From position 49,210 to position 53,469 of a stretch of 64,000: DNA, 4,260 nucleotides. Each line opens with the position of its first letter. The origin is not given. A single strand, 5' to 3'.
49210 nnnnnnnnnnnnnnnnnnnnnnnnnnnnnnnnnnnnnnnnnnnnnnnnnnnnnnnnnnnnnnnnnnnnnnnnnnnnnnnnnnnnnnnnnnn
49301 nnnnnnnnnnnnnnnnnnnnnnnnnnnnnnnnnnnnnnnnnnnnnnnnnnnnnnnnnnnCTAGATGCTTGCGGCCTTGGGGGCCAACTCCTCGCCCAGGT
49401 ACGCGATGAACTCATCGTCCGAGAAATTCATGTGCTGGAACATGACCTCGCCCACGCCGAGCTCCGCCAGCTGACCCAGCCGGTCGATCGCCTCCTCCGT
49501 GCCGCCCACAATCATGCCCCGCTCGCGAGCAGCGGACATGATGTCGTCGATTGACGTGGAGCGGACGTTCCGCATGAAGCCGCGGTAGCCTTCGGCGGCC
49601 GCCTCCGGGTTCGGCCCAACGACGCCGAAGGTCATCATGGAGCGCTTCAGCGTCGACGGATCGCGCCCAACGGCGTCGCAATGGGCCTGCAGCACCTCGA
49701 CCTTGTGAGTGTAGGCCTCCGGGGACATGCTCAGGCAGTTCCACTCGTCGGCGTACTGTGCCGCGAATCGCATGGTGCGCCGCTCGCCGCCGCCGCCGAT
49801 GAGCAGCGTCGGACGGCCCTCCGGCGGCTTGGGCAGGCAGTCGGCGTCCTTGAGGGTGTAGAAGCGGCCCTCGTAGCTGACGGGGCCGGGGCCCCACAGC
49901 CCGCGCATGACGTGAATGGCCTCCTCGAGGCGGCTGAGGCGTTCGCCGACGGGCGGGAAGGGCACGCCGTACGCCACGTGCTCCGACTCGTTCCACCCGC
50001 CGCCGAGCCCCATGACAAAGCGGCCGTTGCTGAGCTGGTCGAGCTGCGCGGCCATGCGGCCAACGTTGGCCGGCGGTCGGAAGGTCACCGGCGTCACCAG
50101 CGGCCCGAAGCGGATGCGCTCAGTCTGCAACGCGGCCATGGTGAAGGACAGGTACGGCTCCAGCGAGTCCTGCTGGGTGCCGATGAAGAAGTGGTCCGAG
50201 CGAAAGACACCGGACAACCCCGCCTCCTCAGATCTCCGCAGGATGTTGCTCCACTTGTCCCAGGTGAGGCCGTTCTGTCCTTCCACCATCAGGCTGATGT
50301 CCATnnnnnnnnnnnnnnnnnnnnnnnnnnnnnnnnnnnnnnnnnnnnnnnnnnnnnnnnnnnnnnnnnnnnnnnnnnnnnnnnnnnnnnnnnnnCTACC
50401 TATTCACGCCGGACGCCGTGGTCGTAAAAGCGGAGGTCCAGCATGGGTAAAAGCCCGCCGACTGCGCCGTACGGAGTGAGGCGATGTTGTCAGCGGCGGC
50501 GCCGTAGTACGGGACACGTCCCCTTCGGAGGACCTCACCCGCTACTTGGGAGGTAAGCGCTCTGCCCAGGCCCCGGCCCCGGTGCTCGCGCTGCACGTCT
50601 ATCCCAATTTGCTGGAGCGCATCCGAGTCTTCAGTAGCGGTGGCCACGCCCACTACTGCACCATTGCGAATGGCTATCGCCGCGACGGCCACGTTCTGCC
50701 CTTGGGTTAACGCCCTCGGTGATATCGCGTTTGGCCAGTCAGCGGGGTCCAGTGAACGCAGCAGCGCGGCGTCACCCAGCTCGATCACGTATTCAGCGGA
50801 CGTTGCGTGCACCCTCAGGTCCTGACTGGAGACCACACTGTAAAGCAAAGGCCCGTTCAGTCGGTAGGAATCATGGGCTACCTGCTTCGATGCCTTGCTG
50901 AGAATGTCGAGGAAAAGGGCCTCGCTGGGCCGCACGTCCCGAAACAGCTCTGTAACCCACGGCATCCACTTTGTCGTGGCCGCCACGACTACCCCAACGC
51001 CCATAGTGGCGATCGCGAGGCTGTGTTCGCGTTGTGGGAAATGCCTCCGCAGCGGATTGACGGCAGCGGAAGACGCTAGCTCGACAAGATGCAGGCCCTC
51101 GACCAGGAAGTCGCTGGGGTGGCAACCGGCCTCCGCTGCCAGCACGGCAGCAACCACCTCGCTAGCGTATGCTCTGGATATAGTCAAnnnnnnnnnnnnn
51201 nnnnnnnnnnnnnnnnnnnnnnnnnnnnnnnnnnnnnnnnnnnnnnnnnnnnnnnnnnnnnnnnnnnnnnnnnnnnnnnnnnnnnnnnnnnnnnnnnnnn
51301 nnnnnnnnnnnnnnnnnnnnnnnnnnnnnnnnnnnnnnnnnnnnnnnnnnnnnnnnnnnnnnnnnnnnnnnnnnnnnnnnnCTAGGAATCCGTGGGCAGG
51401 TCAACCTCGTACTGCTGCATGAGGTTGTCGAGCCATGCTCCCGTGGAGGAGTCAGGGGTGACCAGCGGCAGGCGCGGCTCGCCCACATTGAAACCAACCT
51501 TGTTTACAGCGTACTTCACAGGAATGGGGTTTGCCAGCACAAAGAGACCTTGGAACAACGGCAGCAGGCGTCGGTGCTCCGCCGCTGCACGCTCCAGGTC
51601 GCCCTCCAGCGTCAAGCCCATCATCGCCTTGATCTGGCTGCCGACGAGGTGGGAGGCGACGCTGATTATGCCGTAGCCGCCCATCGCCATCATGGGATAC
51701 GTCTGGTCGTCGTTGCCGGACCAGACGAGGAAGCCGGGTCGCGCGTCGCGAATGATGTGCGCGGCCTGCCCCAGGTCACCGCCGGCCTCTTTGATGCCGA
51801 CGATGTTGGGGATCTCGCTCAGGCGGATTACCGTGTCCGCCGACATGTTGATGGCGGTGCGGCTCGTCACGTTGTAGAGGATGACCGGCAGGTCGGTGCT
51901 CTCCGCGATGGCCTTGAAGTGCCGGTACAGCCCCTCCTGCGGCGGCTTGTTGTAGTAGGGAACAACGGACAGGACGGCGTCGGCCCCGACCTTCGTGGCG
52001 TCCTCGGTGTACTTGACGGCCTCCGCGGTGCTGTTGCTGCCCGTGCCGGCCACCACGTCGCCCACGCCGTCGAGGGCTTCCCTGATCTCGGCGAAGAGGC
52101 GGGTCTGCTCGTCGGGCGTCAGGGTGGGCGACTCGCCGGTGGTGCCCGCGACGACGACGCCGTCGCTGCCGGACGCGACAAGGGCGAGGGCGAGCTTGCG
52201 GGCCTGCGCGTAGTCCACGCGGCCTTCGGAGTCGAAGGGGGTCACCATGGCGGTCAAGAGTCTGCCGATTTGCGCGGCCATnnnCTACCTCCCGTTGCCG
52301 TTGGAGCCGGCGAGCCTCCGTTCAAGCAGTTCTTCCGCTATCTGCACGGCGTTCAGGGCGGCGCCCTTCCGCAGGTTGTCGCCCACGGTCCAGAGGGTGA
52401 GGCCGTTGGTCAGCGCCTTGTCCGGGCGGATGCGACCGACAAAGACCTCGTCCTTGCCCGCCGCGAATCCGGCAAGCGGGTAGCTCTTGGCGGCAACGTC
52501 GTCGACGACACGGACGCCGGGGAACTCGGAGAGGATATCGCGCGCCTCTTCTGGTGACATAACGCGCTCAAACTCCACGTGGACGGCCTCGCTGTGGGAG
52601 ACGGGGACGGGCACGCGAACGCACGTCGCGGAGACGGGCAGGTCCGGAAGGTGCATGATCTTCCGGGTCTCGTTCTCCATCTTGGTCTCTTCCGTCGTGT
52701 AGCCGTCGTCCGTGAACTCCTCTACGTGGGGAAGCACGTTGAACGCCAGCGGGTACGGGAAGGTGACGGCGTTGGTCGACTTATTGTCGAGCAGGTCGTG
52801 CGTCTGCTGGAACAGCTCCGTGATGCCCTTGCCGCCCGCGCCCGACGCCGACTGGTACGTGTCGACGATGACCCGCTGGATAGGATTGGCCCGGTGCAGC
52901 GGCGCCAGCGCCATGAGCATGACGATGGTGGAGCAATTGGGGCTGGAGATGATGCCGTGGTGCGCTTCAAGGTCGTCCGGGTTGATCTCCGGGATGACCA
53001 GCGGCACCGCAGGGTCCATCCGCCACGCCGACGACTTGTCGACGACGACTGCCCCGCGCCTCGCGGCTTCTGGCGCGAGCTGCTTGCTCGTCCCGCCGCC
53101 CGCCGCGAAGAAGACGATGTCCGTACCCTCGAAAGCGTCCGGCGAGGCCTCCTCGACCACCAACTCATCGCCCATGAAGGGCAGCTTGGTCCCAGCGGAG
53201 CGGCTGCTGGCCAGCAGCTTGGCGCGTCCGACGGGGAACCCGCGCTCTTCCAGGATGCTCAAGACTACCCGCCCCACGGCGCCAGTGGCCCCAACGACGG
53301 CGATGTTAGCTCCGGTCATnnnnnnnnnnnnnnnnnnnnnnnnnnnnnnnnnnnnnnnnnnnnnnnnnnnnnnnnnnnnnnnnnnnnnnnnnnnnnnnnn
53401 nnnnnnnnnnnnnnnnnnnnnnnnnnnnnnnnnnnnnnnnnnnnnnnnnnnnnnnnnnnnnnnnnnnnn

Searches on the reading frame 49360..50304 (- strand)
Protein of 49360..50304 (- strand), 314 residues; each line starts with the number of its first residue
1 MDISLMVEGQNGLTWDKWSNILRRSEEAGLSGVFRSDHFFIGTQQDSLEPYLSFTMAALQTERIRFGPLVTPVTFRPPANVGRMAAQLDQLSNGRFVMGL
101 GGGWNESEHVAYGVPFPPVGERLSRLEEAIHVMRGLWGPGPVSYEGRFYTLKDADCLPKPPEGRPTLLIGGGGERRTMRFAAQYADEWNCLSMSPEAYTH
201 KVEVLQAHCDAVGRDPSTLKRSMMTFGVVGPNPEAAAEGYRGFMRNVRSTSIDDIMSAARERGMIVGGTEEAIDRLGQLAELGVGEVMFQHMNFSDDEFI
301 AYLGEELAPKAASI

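Call 61: search_protein_families(library=pfam, proteins=[window:49360-50304:-], max_evalue=0.00001)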
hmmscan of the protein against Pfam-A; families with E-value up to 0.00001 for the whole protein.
window:49360-50304:- (314 aa): 1 family
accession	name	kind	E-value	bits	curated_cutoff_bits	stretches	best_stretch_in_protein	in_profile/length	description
PF00296.26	Bac_luciferase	-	1e-49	170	27.9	1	14-253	21-281/314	Luciferase-like monooxygenase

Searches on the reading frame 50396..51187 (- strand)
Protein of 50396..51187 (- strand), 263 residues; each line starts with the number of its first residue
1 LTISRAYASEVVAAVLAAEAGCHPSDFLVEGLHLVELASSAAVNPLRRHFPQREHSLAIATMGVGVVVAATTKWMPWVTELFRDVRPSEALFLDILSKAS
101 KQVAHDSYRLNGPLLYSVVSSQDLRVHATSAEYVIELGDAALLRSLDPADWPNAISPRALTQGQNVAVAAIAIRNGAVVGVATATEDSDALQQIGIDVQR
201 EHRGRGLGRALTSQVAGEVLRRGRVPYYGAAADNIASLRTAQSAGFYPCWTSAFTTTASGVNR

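Call 61: search_protein_families(library=pfam, proteins=[window:50396-51187:-], max_evalue=0.00001)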
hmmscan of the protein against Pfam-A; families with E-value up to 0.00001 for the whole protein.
window:50396-51187:- (263 aa): 2 families
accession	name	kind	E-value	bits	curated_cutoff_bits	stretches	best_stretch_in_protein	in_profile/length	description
PF12746.13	GNAT_acetyltran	-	1.4e-07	31.8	26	1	170-246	160-234/243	GNAT acetyltransferase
PF00583.31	Acetyltransf_1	-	7.2e-07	29.9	20.7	1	169-246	35-116/116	Acetyltransferase (GNAT) family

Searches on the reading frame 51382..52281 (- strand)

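Call 61: search_protein_families(library=pfam, proteins=[window:51382-52281:-], max_evalue=0.00001)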
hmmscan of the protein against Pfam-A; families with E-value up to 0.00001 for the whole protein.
window:51382-52281:- (299 aa): 1 family
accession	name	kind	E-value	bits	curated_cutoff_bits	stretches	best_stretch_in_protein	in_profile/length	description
PF00701.28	DHDPS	-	2.8e-93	312.3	22.1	1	6-280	3-278/289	Dihydrodipicolinate synthetase family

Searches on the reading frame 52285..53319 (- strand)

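Call 42: search_protein_families(library=pfam, proteins=[window:52285-53319:-], max_evalue=0.001)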
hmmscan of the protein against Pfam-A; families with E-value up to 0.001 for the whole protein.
window:52285-53319:- (344 aa): 3 families
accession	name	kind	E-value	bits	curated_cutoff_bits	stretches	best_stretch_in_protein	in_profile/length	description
PF02774.23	Semialdhyde_dhC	-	6.4e-53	180.1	26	1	138-318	1-184/184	Semialdehyde dehydrogenase, dimerisation domain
PF01118.30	Semialdhyde_dh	-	2.1e-35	122.2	26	1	5-119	1-120/121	Semialdehyde dehydrogenase, NAD binding domain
PF13460.12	NAD_binding_10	-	0.00023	21.5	27.2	1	10-79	1-74/184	NAD(P)H-binding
